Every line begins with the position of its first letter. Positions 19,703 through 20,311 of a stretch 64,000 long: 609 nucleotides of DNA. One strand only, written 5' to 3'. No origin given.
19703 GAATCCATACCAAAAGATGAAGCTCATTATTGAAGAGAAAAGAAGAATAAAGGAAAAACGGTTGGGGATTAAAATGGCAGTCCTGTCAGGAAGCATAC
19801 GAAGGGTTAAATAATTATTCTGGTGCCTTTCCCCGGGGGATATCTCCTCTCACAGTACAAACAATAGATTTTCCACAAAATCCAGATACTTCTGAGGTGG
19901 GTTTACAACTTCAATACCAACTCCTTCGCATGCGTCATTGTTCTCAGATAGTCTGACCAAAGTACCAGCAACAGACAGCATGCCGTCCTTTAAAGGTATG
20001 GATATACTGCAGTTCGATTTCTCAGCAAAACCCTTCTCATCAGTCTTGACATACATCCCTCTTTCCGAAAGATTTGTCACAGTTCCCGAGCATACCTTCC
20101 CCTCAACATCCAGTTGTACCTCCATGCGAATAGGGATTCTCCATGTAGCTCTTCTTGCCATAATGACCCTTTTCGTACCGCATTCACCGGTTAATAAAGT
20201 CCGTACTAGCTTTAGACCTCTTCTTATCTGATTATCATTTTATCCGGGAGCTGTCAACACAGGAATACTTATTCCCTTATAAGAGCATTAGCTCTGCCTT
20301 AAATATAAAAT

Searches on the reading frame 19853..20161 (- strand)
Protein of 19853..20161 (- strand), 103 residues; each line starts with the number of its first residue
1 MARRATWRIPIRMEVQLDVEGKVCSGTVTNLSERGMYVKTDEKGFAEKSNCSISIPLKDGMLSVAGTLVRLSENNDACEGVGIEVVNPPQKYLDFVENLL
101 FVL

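Call 22: search_protein_families(library=pfam, proteins=[window:19853-20161:-], max_evalue=0.001)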
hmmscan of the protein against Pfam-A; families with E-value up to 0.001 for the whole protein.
window:19853-20161:- (103 aa): 1 family
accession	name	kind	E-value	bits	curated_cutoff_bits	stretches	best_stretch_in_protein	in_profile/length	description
PF07238.19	PilZ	-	3.9e-11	43.6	22.5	1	3-101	2-101/102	PilZ domain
